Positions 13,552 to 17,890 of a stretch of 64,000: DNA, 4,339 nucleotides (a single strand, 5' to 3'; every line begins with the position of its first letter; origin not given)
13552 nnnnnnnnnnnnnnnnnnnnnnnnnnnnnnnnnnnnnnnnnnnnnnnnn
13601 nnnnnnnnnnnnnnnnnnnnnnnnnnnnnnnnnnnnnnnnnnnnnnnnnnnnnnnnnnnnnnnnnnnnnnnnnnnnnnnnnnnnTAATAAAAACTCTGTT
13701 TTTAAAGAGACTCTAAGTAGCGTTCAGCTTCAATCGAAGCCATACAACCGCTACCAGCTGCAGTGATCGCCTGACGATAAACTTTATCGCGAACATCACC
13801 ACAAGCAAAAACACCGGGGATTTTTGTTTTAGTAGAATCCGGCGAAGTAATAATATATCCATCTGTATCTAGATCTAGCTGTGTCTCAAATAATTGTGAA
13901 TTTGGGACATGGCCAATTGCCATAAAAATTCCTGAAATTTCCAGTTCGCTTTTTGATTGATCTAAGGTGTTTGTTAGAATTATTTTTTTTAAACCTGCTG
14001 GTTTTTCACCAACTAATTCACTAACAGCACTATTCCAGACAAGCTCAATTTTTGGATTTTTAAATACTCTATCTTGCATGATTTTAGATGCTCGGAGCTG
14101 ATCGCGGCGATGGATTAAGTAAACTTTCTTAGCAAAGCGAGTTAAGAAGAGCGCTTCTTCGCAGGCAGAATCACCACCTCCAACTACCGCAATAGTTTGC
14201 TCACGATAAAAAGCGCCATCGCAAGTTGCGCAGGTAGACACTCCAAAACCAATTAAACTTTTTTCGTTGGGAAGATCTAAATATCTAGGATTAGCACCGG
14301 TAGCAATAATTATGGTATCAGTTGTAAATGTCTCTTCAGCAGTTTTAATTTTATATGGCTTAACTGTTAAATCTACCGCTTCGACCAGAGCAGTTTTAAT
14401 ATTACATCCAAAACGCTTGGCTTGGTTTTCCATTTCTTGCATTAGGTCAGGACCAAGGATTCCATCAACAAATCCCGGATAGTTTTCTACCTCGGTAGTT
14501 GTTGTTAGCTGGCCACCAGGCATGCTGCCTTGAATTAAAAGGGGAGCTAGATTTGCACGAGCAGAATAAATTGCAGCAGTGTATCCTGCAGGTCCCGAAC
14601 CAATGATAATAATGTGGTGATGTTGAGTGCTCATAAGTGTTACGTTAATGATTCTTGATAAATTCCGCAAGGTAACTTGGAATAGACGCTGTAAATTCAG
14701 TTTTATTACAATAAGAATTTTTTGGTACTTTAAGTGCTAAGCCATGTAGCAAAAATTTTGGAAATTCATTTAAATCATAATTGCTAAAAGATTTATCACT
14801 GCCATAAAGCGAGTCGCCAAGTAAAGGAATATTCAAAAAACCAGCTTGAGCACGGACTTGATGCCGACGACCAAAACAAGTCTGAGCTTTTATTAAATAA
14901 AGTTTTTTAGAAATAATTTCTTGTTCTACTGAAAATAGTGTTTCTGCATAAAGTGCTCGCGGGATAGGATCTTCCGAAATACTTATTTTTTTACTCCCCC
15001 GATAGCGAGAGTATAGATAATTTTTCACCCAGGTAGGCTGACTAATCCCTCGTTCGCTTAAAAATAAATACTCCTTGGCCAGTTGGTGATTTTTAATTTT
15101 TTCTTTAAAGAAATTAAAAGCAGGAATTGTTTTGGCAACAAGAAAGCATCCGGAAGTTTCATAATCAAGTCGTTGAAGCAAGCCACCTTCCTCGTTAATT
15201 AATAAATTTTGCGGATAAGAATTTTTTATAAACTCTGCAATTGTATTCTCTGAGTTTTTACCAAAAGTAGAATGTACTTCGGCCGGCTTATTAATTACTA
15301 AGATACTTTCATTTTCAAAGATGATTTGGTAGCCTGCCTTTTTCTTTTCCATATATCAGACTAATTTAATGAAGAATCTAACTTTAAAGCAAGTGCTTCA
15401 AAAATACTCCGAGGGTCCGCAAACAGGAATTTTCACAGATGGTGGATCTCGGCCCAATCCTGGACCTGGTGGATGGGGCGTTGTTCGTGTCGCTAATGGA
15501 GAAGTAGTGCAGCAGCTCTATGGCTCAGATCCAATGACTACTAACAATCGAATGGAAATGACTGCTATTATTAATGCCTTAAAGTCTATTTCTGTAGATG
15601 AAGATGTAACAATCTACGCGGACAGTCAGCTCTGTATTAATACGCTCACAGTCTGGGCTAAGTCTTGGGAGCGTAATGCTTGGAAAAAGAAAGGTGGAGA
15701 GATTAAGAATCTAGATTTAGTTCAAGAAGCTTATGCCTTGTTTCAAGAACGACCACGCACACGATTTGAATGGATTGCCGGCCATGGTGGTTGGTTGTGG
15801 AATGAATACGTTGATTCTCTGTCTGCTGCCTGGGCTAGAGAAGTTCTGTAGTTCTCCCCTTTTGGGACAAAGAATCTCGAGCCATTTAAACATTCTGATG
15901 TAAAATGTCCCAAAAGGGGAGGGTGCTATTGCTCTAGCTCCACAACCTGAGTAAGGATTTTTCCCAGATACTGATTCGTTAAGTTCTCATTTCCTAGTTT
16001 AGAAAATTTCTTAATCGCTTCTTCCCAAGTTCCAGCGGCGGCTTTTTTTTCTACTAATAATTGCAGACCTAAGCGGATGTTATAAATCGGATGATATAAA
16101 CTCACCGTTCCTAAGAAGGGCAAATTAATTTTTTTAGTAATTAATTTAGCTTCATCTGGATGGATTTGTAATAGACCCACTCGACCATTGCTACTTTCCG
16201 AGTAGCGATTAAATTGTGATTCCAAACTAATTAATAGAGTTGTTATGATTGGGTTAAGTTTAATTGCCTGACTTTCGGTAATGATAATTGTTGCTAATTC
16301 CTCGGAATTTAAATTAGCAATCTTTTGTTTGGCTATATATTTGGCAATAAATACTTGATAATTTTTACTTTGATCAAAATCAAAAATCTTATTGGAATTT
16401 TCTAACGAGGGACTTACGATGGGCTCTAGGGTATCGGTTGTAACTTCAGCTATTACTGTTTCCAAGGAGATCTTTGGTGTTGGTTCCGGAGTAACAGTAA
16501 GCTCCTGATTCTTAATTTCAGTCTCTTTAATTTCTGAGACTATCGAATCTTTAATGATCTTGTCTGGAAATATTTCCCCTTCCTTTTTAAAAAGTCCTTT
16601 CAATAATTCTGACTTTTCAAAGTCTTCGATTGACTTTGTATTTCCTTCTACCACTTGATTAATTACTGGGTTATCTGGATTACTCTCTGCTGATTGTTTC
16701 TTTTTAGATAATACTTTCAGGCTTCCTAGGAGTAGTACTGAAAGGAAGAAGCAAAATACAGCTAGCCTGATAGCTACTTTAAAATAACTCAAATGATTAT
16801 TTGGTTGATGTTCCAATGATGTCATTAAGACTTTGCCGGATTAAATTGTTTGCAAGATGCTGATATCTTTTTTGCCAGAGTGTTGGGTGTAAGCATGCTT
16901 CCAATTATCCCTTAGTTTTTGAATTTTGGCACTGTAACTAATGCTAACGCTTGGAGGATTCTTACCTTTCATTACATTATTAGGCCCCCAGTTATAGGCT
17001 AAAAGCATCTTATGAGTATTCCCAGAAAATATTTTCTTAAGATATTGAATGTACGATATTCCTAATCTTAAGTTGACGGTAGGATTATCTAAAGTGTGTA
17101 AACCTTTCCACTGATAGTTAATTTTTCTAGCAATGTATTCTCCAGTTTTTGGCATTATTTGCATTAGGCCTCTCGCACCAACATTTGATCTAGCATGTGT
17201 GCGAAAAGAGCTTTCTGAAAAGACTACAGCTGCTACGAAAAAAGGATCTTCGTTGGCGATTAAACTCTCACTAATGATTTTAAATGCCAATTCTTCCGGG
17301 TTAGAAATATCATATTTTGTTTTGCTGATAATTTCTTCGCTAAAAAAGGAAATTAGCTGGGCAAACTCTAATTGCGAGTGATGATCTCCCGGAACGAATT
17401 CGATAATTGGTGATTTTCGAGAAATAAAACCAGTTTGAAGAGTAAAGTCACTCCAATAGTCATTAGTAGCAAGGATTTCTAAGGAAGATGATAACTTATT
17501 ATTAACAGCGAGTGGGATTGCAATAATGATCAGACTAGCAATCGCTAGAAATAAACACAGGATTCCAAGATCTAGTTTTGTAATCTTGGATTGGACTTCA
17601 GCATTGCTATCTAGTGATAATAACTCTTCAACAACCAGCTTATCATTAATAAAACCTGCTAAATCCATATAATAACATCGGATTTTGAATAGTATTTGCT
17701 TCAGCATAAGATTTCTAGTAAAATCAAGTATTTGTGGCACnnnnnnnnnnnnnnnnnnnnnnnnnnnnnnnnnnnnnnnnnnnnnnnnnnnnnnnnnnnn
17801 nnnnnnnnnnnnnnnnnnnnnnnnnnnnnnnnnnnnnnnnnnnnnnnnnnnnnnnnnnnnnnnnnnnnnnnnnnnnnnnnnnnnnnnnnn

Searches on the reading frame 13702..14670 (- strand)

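Call 40: search_protein_families(library=pfam, proteins=[window:13702-14670:-], max_evalue=0.01)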
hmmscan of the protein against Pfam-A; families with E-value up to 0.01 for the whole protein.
window:13702-14670:- (322 aa): 11 families
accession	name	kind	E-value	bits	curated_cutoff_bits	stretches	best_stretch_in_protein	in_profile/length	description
PF07992.20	Pyr_redox_2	-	4.6e-53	181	26.1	1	19-308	2-291/291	Pyridine nucleotide-disulphide oxidoreductase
PF13738.12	Pyr_redox_3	-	3e-22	79.7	30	1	80-291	87-305/305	Pyridine nucleotide-disulphide oxidoreductase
PF00070.33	Pyr_redox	-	2.6e-18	66.8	22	1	160-233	2-80/82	Pyridine nucleotide-disulphide oxidoreductase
PF01134.28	GIDA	-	7.3e-08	32.3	22.1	1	20-47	2-29/391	Glucose inhibited division protein A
PF12831.13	FAD_oxidored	-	2.4e-06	27.5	27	1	20-59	2-42/416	FAD dependent oxidoreductase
PF00890.30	FAD_binding_2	-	1.8e-05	24.6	20.4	1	20-50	2-32/414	FAD binding domain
PF03486.20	HI0933_like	-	3.8e-05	23.7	50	0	19-48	2-31/244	HI0933-like protein Rossmann domain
PF13434.12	Lys_Orn_oxgnase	-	7.5e-05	22.5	21.3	1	85-193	112-226/339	L-lysine 6-monooxygenase/L-ornithine 5-monooxygenase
PF13450.12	NAD_binding_8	-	0.00017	22.3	21.9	1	22-65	1-41/68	NAD(P)-binding Rossmann-like domain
PF01266.30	DAO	-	0.0012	18.9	27.9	0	75-129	150-207/353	FAD dependent oxidoreductase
PF01946.23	Thi4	-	0.003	17.3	26.2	0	12-50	12-51/235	Thi4 family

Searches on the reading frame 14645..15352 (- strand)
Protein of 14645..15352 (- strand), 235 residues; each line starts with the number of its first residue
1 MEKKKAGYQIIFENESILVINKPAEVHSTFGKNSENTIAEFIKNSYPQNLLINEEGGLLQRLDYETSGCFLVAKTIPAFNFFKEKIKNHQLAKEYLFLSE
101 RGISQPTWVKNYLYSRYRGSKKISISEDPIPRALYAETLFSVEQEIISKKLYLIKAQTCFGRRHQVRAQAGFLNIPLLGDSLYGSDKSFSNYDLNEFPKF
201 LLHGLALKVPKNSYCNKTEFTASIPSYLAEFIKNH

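Call 40: search_protein_families(library=pfam, proteins=[window:14645-15352:-], max_evalue=0.01)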
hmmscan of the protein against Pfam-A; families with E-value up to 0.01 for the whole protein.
window:14645-15352:- (235 aa): 1 family
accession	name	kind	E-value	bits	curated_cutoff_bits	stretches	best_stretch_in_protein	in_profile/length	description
PF00849.27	PseudoU_synth_2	-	2.4e-18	67.2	26.8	1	17-169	2-149/152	RNA pseudouridylate synthase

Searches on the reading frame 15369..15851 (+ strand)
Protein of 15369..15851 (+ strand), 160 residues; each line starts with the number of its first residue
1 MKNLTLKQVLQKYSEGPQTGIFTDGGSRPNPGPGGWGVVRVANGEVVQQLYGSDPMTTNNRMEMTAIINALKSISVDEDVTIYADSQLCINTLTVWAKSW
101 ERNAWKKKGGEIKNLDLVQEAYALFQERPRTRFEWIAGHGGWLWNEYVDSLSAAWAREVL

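Call 40: search_protein_families(library=pfam, proteins=[window:15369-15851:+], max_evalue=0.01)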
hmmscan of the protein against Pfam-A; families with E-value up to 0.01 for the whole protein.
window:15369-15851:+ (160 aa): 1 family
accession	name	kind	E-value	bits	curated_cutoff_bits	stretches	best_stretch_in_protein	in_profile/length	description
PF00075.30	RNase_H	-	2.5e-31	109.2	25.8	1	19-153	4-137/141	RNase H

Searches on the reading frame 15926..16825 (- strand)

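Call 40: search_protein_families(library=pfam, proteins=[window:15926-16825:-], max_evalue=0.01)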
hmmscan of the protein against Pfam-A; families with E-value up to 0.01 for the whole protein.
window:15926-16825:- (299 aa): 1 family
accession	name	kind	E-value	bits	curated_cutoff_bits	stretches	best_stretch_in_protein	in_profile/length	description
PF01464.25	SLT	-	7.8e-11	42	21.3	1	181-271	3-91/117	Transglycosylase SLT domain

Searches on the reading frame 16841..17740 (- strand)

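Call 40: search_protein_families(library=pfam, proteins=[window:16841-17740:-], max_evalue=0.01)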
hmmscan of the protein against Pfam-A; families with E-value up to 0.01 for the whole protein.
window:16841-17740:- (299 aa): 1 family
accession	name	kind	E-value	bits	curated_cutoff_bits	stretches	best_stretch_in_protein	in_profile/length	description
PF01464.25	SLT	-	3.9e-22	78.4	21.3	1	158-260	6-105/117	Transglycosylase SLT domain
